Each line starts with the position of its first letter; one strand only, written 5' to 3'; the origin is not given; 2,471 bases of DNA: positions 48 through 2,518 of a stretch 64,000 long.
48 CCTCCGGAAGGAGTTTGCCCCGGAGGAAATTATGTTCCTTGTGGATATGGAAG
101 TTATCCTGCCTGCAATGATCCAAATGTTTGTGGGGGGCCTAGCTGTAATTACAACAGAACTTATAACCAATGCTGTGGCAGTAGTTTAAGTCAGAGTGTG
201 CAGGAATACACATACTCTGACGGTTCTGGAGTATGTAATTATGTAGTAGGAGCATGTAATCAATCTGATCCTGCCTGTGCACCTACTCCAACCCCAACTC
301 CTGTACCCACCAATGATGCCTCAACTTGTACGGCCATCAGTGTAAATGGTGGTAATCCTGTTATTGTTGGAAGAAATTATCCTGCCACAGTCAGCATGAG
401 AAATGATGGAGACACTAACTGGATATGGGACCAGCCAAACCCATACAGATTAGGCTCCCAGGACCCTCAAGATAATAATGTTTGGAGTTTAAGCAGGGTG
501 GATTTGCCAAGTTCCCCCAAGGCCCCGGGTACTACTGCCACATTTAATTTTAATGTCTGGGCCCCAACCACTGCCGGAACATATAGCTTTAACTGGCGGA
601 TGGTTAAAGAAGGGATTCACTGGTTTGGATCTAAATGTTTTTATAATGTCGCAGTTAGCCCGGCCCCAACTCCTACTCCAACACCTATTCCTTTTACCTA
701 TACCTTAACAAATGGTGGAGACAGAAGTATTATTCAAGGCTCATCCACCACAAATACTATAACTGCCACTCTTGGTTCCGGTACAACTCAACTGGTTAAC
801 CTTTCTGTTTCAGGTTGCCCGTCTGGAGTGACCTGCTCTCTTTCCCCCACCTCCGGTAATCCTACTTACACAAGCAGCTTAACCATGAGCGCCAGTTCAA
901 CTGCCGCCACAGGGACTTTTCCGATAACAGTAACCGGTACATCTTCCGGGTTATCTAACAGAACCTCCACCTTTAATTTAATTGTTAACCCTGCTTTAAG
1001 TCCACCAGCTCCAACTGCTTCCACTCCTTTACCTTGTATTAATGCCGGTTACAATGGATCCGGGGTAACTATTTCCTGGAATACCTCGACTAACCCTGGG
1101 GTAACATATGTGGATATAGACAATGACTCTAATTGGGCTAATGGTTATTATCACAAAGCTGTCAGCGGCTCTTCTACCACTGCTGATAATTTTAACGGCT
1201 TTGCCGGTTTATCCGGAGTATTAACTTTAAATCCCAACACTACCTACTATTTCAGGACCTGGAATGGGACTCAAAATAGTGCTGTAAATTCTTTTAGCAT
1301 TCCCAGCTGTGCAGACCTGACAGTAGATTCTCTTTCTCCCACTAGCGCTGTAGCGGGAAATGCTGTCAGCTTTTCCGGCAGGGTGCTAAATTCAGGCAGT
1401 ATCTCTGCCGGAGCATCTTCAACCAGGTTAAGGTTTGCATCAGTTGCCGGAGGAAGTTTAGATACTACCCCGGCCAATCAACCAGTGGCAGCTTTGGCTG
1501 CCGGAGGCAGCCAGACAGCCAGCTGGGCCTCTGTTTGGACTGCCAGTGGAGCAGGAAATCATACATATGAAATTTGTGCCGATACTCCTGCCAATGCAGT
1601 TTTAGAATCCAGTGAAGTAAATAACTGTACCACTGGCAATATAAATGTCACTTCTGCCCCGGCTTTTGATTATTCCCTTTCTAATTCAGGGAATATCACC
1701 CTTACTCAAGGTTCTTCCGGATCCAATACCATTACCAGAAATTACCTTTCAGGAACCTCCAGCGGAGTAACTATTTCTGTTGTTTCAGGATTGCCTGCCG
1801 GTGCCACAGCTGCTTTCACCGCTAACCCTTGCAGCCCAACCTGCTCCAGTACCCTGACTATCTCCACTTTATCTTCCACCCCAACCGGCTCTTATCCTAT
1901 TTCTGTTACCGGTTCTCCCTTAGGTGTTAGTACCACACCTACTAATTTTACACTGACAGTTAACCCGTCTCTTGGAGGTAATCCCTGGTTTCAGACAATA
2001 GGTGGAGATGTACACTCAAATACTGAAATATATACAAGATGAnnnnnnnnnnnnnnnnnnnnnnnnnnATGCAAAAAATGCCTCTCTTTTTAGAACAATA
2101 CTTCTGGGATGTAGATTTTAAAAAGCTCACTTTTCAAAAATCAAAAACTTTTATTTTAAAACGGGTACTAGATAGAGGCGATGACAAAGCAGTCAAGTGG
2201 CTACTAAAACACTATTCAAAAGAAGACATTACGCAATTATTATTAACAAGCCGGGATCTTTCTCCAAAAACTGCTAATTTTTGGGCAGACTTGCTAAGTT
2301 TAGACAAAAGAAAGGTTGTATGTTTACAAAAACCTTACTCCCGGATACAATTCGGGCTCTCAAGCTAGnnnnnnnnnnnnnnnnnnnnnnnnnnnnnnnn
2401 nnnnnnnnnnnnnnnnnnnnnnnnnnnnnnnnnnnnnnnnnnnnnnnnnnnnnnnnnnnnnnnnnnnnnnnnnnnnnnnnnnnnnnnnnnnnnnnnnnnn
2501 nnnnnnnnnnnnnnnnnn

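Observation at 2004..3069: AbiEii-like TA cassette inserted between 44-bp direct repeats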

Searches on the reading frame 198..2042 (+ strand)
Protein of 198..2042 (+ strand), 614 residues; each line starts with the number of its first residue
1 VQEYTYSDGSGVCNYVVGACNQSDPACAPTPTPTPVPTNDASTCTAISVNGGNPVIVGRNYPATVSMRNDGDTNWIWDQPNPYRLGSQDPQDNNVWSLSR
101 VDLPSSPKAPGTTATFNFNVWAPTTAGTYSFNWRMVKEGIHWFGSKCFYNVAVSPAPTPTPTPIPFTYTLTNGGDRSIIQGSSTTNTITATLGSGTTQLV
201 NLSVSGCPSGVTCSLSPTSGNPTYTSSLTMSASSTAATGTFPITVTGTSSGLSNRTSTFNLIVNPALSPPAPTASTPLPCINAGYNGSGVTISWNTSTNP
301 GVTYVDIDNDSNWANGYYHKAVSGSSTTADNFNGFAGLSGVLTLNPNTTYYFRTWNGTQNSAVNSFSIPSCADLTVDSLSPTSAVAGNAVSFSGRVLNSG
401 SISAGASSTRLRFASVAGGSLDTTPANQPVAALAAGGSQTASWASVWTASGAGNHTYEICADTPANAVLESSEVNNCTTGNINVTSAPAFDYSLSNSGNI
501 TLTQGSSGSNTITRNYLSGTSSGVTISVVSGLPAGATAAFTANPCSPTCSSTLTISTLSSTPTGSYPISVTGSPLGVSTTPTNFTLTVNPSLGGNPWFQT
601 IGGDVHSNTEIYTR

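Call 5: search_protein_families(library=pfam, proteins=[window:198-2042:+], max_evalue=0.01)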
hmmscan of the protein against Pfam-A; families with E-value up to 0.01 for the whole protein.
window:198-2042:+ (614 aa): 3 families
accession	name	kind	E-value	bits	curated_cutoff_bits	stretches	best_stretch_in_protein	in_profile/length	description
PF07705.17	CARDB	-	2.3e-12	47.4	22.7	1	372-479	2-100/101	CARDB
PF16158.11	N_BRCA1_IG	-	6.3e-07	30.4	28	1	52-153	5-108/108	Ig-like domain from next to BRCA1 gene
PF16656.11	Pur_ac_phosph_N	-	0.00016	22.6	30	1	286-366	11-91/93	Purple acid Phosphatase, N-terminal domain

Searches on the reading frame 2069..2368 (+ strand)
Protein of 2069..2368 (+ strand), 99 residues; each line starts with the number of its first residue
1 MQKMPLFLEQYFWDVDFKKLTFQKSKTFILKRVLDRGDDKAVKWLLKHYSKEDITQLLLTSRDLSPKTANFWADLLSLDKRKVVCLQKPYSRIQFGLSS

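Call 5: search_protein_families(library=pfam, proteins=[window:2069-2368:+], max_evalue=0.01)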
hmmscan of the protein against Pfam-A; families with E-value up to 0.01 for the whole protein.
window:2069-2368:+ (99 aa): 1 family
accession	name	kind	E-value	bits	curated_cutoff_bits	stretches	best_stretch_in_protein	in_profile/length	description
PF21956.1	DUF6922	-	2.8e-17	62.4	27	1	8-57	2-51/52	Family of unknown function (DUF6922)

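Call 10: find_encoding_contigs(protein=window:2069-2368:+, flank=10000, max_places=10)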
Protein window:2069-2368:+ (99 aa): no gene with exactly this product is on record in the collection.

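Call 40: search_protein_families(library=padloc, proteins=[window:2069-2368:+], max_evalue=0.01)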
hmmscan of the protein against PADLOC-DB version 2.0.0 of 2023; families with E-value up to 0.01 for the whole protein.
window:2069-2368:+ (99 aa): 0 families

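Call 41: search_protein_families(library=ncbifam, proteins=[window:2069-2368:+], max_evalue=0.01)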
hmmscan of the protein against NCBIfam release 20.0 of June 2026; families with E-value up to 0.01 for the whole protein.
window:2069-2368:+ (99 aa): 0 families

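Call 65: find_homologous_proteins(query=window:2069-2368:+)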
Query window:2069-2368:+ (99 aa): 433 proteins with E <= 0.001 among 434 candidates; the best 120 are listed.
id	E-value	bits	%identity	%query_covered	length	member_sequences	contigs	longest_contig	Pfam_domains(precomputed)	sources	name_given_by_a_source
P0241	1.1e-56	207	100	97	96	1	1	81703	PF21956.2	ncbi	-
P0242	2.2e-47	177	81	100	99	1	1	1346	PF21956.2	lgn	-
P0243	1.2e-46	175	82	100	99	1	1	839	PF21956.2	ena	-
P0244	2.7e-46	174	81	100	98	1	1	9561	PF21956.2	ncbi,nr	ncbi:MAG: hypothetical protein Q7R77_01385 [Candidatus Daviesbacteria bacterium]|nr:hypothetical pro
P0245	4.1e-46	173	79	100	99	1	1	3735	PF21956.2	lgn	-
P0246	5.2e-46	173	77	100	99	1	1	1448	PF21956.2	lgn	-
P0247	9.2e-46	172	79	99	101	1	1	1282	PF21956.2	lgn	-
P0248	1.1e-45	172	80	100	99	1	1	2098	PF21956.2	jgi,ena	-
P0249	1.1e-45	172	79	100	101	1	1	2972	PF21956.2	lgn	-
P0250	1.1e-45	172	79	100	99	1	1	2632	PF21956.2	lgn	-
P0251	1.5e-45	171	79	100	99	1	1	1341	PF21956.2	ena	-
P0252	2.1e-45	171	78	100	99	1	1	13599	PF21956.2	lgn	-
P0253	2.8e-45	171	77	99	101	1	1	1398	PF21956.2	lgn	-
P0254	3.1e-45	170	78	100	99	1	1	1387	PF21956.2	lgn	-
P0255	4.5e-45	170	76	99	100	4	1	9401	PF21956.2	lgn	-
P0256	1.0e-44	169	76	100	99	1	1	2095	PF21956.2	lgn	-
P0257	1.1e-44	169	80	97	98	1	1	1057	PF21956.2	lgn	-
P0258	1.6e-44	168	77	98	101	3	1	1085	PF21956.2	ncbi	-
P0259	3.0e-44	167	76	100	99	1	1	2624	PF21956.2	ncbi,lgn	-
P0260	4.8e-44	167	73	100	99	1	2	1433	PF21956.2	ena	-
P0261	1.0e-43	166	77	100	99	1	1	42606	PF21956.2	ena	-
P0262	1.4e-43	165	77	100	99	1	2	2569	PF21956.2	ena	-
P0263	1.6e-43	165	75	100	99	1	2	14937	PF21956.2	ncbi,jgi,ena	-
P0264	2.6e-43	164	76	98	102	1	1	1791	PF21956.2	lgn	-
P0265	3.6e-43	164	76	98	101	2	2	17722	PF21956.2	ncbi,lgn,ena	-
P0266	1.4e-42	162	77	98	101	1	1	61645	PF21956.2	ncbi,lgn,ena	-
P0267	1.4e-42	162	73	100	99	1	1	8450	PF21956.2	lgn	-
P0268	2.8e-42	161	74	100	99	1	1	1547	PF21956.2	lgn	-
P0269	3.5e-42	161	75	100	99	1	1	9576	PF21956.2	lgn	-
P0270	7.3e-42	160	70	100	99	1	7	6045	PF21956.2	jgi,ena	-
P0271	7.8e-42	159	72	99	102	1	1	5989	PF21956.2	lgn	-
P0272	9.4e-42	159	73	100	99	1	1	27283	PF21956.2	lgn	-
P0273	1.2e-41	159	74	100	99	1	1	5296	PF21956.2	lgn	-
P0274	1.5e-41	159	71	98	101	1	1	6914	PF21956.2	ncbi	-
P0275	2.1e-41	158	73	99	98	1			PF21956.2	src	-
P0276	2.4e-41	158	71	99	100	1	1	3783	PF21956.2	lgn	-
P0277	2.6e-41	158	71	100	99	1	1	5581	PF21956.2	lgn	-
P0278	7.2e-41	156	70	100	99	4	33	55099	PF21956.2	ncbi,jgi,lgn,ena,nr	ncbi:TPA: hypothetical protein DD690_03570 [Candidatus Daviesbacteria bacterium]|nr:MAG: hypothetica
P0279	9.6e-41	156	73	98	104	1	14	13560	PF21956.2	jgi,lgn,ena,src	-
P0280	1.7e-40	155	71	100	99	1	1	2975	PF21956.2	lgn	-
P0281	1.9e-40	155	71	100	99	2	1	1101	PF21956.2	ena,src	-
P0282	2.3e-40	155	72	98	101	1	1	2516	PF21956.2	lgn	-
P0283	4.4e-40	154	71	100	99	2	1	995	PF21956.2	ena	-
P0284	6.8e-40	153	67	100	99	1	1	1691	PF21956.2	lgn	-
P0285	7.4e-40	153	69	100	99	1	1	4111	PF21956.2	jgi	-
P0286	8.4e-40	153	70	98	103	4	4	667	PF21956.2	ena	-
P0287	1.4e-39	152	70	100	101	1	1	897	PF21956.2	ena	-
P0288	1.5e-39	152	69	100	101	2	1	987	PF21956.2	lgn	-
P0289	1.7e-39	152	71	100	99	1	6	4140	PF21956.2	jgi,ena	-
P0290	1.7e-39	152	70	100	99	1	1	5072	PF21956.2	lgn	-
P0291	2.5e-39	151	69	100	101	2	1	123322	PF21956.2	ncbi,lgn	-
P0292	2.6e-39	151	71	98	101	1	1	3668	PF21956.2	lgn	-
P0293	2.7e-39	151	71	98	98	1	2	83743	PF21956.2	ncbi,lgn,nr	ncbi:hypothetical protein HYU93_04000 [Candidatus Daviesbacteria bacterium]|nr:hypothetical protein 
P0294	3.0e-39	151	71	100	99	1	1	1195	PF21956.2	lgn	-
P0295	3.9e-39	151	69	98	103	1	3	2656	PF21956.2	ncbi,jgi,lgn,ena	-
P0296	4.2e-39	151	72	100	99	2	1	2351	PF21956.2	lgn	-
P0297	4.2e-39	151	71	100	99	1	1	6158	PF21956.2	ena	-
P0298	6.3e-39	150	71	98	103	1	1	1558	PF21956.2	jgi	jgi:hypothetical protein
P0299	6.8e-39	150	67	100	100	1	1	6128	PF21956.2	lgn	-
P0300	6.9e-39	150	67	100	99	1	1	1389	PF21956.2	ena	-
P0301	9.4e-39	150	70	100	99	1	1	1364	PF21956.2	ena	-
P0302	1.6e-38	149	68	100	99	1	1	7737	PF21956.2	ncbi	-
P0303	1.9e-38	149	69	98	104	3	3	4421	PF21956.2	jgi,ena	jgi:hypothetical protein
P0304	1.9e-38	149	68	100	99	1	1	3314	PF21956.2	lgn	-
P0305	1.9e-38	149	76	91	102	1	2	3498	PF21956.2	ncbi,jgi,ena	-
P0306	2.0e-38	149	69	99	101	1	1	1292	PF21956.2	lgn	-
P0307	2.4e-38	148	70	97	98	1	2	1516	PF21956.2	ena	-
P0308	3.0e-38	148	65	100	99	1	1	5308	PF21956.2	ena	-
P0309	3.1e-38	148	68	100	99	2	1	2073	PF21956.2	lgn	-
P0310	4.4e-38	147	69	98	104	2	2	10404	PF21956.2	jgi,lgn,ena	-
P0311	5.0e-38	147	69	98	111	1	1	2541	PF21956.2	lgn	-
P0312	5.8e-38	147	66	100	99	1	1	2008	PF21956.2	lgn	-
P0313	5.9e-38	147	67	100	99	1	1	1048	PF21956.2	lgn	-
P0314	1.1e-37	146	67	99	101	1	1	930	PF21956.2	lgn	-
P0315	1.1e-37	146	68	98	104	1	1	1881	PF21956.2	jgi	jgi:hypothetical protein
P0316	1.1e-37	146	67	98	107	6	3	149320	PF21956.2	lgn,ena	-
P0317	1.7e-37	146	69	100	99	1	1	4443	PF21956.2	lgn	-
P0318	1.9e-37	145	68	100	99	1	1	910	PF21956.2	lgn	-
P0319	1.9e-37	145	70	100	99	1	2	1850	PF21956.2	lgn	-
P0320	2.0e-37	145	69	96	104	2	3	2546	PF21956.2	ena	-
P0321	2.2e-37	145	67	100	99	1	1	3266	PF21956.2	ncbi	-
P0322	3.3e-37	145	67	99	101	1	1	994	PF21956.2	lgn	-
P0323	3.6e-37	145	66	98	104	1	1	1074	PF21956.2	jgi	-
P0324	3.7e-37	145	68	98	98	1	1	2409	PF21956.2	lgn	-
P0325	3.9e-37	144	67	98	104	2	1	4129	PF21956.2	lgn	-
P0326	4.1e-37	144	68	98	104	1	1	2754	PF21956.2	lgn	-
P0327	5.2e-37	144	67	98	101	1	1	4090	PF21956.2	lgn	-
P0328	6.0e-37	144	73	91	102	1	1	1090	PF21956.2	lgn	-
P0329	6.0e-37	144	66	99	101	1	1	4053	PF21956.2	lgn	-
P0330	1.1e-36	143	69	95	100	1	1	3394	PF21956.2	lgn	-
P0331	1.4e-36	143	65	99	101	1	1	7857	PF21956.2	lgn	-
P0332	1.5e-36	143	69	98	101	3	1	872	PF21956.2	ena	-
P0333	2.1e-36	142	65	100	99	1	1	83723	PF21956.2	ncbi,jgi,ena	-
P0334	2.3e-36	142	65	99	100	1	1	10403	PF21956.2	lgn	-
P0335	2.6e-36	142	63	100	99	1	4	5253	PF21956.2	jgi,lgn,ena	-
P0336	3.0e-36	142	66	100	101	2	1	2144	PF21956.2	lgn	-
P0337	7.8e-36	140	64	98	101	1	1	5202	PF21956.2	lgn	-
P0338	8.5e-36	140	68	97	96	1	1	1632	PF21956.2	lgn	-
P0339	1.2e-35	140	65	98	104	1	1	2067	PF21956.2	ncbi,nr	ncbi:MAG: hypothetical protein Q8P10_01580 [bacterium]|nr:hypothetical protein [bacterium]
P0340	1.3e-35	140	66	100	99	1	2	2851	PF21956.2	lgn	-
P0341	1.4e-35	139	67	100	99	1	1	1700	PF21956.2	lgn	-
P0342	1.6e-35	139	63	100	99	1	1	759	PF21956.2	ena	-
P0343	1.6e-35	139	65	100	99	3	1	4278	PF21956.2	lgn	-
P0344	1.7e-35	139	66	98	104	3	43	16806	PF21956.2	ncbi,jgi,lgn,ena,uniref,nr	ncbi:MAG: hypothetical protein UU14_C0045G0008 [Candidatus Roizmanbacteria bacterium GW2011_GWB1_40_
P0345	2.1e-35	139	64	98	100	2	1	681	PF21956.2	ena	-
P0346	2.7e-35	139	64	98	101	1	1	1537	PF21956.2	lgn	-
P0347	3.0e-35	138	67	100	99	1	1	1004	PF21956.2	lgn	-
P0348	4.3e-35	138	65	98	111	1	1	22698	PF21956.2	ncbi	-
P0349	1.0e-34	137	66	98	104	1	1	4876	PF21956.2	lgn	-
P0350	1.9e-34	136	62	98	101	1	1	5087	PF21956.2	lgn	-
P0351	2.0e-34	136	65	98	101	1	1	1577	PF21956.2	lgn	-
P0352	4.8e-34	135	64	98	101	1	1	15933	PF21956.2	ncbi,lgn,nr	ncbi:MAG: hypothetical protein Q7R43_02170 [Candidatus Daviesbacteria bacterium]|nr:hypothetical pro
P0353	5.1e-34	134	64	98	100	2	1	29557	PF21956.2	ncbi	ncbi:MAG: hypothetical protein ABIC96_04495 [Patescibacteria group bacterium]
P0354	9.6e-34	134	60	98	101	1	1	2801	PF21956.2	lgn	-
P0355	1.0e-33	133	67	90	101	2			PF21956.2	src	-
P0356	1.4e-33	133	61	100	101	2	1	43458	PF21956.2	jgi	-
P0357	2.4e-33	132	60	99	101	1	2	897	PF21956.2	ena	-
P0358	8.8e-33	130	59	93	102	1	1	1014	PF21956.2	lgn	-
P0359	9.2e-33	130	60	99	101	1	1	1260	PF21956.2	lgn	-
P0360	9.8e-33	130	59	99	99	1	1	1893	PF21956.2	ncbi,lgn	-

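Call 73: predict_structure(alignment_id=A2)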
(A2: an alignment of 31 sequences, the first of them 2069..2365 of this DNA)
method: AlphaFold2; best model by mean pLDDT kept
length: 99 residues; sequences in the alignment: 31
mean_pLDDT: 87.7   pTM: 0.73
mean pLDDT of the five models: 87.7, 87.7, 86.0, 85.4, 84.0
residues with pLDDT >= 90: 70; 70-90: 17; 50-70: 12; < 50: 0
segments of 3 or more residues with pLDDT < 50: none
pLDDT, mean of each block of 10 residues (from residue 1): 85 91 89 93 93 94 91 94 85 59
secondary structure, 60 per line:
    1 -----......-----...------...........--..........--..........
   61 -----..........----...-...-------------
elements in order: H6-11 H26-36 H39-48 H51-60 H66-75

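Call 75: fold_search(model_id=the predicted structure, library=pdb)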
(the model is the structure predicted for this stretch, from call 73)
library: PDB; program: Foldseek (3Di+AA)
matches with E <= 10: 9; with E <= 0.001: 0
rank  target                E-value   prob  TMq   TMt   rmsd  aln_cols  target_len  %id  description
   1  5ife_C                3.0e+00  0.10  0.32  0.06   8.1        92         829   20  Crystal structure of the human SF3b core complex (released 2016-10-26)
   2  9pxo_B                3.2e+00  0.15  0.36  0.13   4.7        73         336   12  Fem-1 homolog B (FEM1B) in complex with VU0023775 (released 2025-11-26)
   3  6vac_A                4.2e+00  0.08  0.22  0.04   8.8        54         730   28  Mouse retromer (VPS26/VPS35/VPS29) heterotrimer (released 2020-02-19)
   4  2aja_B                6.3e+00  0.10  0.36  0.13   7.0        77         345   19  X-Ray structure of an ankyrin repeat family protein Q5ZSV0 from Legionella pneumophila. Northeast Structural Genomics  (released 2005-08-16)
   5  6lfk_A                7.5e+00  0.06  0.33  0.07   8.3        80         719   14  Crystal structure of KatE from atypical E. coli (released 2020-12-09)
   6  4beb_C                8.0e+00  0.03  0.25  0.05  11.9        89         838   21  MUTANT (K220E) OF THE HSDR SUBUNIT OF THE ECOR124I RESTRICTION ENZYME IN COMPLEX WITH ATP (released 2014-03-26)
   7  3oc3_A                8.0e+00  0.02  0.19  0.04  11.3        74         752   18  Crystal structure of the Mot1 N-terminal domain in complex with TBP (released 2011-07-13)
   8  4yh5_B                9.0e+00  0.03  0.19  0.05  11.4        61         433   10  Lipomyces starkeyi levoglucosan kinase bound to ADP and Manganese (released 2015-09-16)
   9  2gmy_A                9.5e+00  0.06  0.33  0.25   7.6        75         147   16  Crystal Structure of a Protein of Unknown Function ATU0492 from Agrobacterium tumefaciens, Putative Antioxidant Defenc (released 2006-05-09)

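Call 91: find_encoding_contigs(protein=P0244, flank=5000, max_places=5)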
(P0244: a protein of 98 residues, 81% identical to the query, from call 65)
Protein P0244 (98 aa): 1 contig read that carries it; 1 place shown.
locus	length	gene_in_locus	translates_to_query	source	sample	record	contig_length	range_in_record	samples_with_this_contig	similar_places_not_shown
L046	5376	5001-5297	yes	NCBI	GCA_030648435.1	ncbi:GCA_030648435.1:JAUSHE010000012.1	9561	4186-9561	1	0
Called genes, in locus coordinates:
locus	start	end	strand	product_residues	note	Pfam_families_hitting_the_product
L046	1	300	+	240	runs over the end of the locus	-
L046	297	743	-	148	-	PF00702:Hydrolase (weak), PF13419:HAD_2 (weak), PF13242:Hydrolase_like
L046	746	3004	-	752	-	-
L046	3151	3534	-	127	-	PF01850:PIN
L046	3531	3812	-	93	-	PF02604:PhdYeFM_antitox (weak)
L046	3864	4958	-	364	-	PF01180:DHO_dh, PF01207:Dus (weak)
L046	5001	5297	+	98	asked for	PF21956:DUF6922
